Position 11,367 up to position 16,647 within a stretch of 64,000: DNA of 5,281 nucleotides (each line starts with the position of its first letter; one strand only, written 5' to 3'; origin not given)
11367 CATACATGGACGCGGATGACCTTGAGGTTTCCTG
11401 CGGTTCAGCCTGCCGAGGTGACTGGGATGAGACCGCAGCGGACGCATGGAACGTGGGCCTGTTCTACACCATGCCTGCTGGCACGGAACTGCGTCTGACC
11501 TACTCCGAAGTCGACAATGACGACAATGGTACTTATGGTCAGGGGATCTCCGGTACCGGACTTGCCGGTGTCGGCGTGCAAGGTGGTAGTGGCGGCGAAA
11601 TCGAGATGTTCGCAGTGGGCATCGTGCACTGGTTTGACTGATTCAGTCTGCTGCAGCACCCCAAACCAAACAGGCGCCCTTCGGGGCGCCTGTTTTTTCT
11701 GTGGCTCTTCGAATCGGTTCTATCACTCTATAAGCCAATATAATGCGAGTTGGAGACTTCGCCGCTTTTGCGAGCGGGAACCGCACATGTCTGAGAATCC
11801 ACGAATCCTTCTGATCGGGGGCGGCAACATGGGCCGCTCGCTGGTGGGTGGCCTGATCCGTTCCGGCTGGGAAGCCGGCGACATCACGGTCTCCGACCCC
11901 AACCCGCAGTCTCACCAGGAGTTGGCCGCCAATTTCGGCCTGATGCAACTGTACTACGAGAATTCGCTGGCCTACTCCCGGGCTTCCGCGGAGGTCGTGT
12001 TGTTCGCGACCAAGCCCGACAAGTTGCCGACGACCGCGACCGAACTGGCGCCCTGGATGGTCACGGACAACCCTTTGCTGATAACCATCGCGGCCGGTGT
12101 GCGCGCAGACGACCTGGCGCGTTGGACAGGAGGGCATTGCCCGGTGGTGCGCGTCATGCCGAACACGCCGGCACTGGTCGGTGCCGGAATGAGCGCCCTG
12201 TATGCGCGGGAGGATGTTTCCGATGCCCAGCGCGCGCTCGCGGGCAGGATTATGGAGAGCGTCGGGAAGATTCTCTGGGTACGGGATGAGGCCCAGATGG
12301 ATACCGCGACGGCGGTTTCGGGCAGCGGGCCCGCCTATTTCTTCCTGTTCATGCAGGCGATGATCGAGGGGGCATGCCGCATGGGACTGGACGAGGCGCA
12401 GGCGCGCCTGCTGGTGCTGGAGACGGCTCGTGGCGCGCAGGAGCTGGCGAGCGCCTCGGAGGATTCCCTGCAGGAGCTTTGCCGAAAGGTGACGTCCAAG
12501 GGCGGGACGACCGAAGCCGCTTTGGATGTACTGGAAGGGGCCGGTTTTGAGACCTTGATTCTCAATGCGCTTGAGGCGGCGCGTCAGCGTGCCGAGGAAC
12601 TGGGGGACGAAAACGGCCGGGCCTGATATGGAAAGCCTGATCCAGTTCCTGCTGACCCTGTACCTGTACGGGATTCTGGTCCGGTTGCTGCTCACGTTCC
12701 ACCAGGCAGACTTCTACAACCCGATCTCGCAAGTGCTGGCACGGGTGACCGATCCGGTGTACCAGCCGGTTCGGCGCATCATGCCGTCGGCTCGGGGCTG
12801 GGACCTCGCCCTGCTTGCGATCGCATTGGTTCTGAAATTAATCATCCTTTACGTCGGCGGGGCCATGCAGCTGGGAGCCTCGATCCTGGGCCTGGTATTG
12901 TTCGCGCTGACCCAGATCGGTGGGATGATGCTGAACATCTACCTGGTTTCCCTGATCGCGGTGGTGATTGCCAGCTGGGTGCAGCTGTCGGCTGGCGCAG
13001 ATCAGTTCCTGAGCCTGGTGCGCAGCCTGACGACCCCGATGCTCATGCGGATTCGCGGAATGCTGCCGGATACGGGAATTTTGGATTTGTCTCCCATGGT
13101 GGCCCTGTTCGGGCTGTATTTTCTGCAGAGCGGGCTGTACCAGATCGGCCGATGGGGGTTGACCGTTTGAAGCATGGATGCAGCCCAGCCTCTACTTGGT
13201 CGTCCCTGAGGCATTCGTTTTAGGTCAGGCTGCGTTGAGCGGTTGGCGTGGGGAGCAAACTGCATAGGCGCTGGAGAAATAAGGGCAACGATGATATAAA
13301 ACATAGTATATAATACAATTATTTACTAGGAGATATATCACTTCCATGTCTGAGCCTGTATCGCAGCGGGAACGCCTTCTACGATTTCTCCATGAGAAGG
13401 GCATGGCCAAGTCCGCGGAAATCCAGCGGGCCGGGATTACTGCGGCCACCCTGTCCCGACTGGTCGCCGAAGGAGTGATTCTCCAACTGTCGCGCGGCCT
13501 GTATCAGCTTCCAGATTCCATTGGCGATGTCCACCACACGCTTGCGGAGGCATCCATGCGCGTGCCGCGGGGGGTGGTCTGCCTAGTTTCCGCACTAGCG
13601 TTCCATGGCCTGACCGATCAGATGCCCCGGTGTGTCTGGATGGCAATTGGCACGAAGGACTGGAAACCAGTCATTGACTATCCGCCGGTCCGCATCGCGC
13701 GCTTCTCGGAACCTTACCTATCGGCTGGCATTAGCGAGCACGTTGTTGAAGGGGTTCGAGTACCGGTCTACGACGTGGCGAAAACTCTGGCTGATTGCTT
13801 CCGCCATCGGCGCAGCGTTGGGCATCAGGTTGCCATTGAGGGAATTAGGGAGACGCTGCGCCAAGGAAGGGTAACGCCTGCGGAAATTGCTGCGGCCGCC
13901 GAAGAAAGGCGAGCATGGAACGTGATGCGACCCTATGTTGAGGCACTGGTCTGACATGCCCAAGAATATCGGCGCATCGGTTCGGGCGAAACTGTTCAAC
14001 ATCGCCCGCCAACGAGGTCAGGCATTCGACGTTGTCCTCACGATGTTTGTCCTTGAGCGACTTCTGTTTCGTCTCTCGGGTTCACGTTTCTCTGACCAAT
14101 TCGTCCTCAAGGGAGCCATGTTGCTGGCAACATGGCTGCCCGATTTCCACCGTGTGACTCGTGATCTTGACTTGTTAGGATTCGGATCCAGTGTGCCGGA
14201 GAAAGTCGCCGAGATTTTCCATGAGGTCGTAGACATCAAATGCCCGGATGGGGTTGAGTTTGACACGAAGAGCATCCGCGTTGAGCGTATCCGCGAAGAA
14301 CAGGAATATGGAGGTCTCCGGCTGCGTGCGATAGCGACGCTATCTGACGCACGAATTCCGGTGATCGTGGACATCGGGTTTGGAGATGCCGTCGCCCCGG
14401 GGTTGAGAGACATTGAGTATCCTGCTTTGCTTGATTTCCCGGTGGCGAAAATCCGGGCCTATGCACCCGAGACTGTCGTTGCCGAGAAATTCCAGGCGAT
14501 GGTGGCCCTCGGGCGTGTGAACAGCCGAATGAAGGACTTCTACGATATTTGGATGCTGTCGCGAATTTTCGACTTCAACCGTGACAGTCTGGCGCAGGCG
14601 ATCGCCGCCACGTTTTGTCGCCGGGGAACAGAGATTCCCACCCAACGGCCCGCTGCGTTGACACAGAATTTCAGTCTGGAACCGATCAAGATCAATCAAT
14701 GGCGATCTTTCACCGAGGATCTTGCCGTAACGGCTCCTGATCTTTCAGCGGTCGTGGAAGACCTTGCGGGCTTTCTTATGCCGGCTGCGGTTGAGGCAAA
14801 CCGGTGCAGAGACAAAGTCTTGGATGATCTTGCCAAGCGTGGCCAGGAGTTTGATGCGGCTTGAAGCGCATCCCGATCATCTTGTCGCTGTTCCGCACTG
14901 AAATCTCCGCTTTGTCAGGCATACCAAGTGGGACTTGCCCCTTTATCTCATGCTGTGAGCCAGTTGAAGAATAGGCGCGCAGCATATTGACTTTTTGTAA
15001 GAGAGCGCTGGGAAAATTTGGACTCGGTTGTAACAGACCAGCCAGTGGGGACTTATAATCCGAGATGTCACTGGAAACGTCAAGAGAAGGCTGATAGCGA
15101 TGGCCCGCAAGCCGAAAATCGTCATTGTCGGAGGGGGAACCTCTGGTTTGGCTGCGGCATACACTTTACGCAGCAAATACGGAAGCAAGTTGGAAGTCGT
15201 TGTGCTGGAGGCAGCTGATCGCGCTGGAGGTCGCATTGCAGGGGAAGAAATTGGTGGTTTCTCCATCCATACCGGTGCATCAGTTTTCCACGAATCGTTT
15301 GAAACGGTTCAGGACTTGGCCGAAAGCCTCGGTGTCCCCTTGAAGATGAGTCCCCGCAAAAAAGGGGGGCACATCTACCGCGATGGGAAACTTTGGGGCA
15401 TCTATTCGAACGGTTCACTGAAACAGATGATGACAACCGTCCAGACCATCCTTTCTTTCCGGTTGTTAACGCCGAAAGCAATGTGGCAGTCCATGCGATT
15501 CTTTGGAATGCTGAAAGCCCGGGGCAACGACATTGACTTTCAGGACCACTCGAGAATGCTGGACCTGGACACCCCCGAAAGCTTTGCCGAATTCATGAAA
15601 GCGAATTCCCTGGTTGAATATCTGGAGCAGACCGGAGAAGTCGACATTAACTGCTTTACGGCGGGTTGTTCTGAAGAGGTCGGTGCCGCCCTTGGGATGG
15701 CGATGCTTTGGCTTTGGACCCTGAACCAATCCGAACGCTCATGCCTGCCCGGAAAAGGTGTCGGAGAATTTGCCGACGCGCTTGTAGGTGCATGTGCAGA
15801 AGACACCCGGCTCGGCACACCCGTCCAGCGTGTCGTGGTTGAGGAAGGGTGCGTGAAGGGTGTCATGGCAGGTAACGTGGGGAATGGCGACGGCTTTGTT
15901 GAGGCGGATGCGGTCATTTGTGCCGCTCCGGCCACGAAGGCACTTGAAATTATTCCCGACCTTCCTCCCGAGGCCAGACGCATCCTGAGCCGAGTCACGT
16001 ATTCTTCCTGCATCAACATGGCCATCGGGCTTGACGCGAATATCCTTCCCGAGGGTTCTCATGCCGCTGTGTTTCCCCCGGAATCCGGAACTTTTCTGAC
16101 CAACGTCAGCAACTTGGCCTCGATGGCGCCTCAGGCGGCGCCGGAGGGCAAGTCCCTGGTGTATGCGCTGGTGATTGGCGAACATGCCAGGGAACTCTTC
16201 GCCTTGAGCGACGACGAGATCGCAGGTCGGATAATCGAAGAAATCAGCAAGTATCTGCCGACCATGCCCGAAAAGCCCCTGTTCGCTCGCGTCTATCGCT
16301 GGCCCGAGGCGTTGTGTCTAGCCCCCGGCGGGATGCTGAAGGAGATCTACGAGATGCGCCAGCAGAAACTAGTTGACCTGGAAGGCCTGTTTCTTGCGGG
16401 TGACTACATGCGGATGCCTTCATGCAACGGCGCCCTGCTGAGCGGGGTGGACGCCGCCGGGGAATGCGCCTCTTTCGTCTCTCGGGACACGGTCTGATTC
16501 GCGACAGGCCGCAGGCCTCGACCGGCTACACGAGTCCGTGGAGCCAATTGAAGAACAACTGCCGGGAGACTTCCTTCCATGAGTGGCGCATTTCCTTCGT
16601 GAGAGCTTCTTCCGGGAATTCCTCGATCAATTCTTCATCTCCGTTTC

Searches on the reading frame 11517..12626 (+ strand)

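Call 74: search_protein_families(library=pfam, proteins=[window:11517-12626:+], max_evalue=0.001)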
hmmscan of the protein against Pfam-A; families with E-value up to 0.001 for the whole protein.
window:11517-12626:+ (369 aa): 2 families
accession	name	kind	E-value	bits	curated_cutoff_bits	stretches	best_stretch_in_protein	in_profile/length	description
PF14748.11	P5CR_dimer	-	1.2e-34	119.2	25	1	258-362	1-105/105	Pyrroline-5-carboxylate reductase dimerisation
PF03807.23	F420_oxidored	-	6.4e-12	46.4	21.6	1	97-194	2-94/94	NADP oxidoreductase coenzyme F420-dependent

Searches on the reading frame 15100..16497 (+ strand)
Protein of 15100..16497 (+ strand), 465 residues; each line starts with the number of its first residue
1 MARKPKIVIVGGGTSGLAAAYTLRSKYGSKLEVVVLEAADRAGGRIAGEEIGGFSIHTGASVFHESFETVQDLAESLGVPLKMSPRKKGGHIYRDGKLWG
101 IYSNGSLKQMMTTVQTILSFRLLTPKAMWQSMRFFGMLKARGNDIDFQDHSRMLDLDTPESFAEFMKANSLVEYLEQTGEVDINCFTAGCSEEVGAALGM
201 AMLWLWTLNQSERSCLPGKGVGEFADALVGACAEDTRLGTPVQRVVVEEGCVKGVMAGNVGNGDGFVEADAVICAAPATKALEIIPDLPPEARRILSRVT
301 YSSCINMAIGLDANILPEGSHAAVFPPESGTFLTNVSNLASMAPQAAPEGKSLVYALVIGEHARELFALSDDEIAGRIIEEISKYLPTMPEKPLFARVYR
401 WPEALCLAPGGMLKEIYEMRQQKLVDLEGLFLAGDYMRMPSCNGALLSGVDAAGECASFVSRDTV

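Call 74: search_protein_families(library=pfam, proteins=[window:15100-16497:+], max_evalue=0.001)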
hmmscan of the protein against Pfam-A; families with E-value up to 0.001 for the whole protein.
window:15100-16497:+ (465 aa): 6 families
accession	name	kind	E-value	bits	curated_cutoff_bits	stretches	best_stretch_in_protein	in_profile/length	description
PF01593.30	Amino_oxidase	-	7.9e-46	157.7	19.8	1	15-455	2-441/443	Flavin containing amine oxidoreductase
PF13450.12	NAD_binding_8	-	8.7e-14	52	21.9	1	9-75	1-66/68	NAD(P)-binding Rossmann-like domain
PF01266.30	DAO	-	3.8e-10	40.3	27.9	1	6-82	1-83/353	FAD dependent oxidoreductase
PF01946.23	Thi4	-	4.9e-05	23.1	26.2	1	6-47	19-58/235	Thi4 family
PF00890.30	FAD_binding_2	-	0.00013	21.7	20.4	0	7-46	2-38/414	FAD binding domain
PF07992.20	Pyr_redox_2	-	0.00053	19.9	26.1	0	6-52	144-186/291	Pyridine nucleotide-disulphide oxidoreductase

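Call 75: search_protein_families(library=ncbifam, proteins=[window:15100-16497:+], max_evalue=0.00001)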
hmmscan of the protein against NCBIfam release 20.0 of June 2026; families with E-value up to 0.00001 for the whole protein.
window:15100-16497:+ (465 aa): 16 families
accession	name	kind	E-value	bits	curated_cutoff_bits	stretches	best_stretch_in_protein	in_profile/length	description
TIGR00562.1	proto_IX_ox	equivalog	1.5e-27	96.3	97.85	2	5-123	3-114/470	protoporphyrinogen oxidase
NF005560.0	PRK07233.1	equivalog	8.1e-27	94.1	252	2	212-460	189-428/435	hypothetical protein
NF008845.0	PRK11883.1-5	equivalog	9.7e-26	90.1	560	2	3-127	3-130/468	protoporphyrinogen oxidase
NF008841.0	PRK11883.1-1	equivalog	6.9e-21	74.7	517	1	5-99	4-99/453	protoporphyrinogen oxidase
TIGR03467.1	HpnE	equivalog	1.2e-19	71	283.05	1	7-455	1-427/430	hydroxysqualene dehydroxylase HpnE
NF005548.0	PRK07208.1-4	equivalog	2.8e-09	36.1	389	1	4-99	3-95/488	hypothetical protein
TIGR02731.1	phytoene_desat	equivalog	3.3e-09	36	569.4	1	6-453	1-449/453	15-cis-phytoene desaturase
NF005545.0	PRK07208.1-1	equivalog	1.1e-08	33.9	451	0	4-99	7-99/504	hypothetical protein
TIGR02734.1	crtI_fam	subfamily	1.3e-08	34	238.1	1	7-64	1-55/504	phytoene desaturase family protein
NF005547.0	PRK07208.1-3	equivalog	2.2e-07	30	380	0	3-77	3-74/465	hypothetical protein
NF008843.0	PRK11883.1-3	equivalog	2.3e-07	30.3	406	1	6-64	3-60/424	protoporphyrinogen oxidase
NF009081.0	PRK12416.1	equivalog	3.5e-06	26.2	702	0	7-128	4-128/466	protoporphyrinogen oxidase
NF045637.1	carotdesatCrtDProt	equivalog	3.7e-06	25.8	580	0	7-64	1-55/485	1-hydroxycarotenoid 3,4-desaturase CrtD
NF005546.0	PRK07208.1-2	equivalog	4.6e-06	25.5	418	0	3-88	3-85/527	hypothetical protein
NF053556.1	prodigi_MAP_PigB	equivalog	5.1e-06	25.2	850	0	6-68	156-213/659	prodigiosin MAP biosynthesis oxidoreductase PigB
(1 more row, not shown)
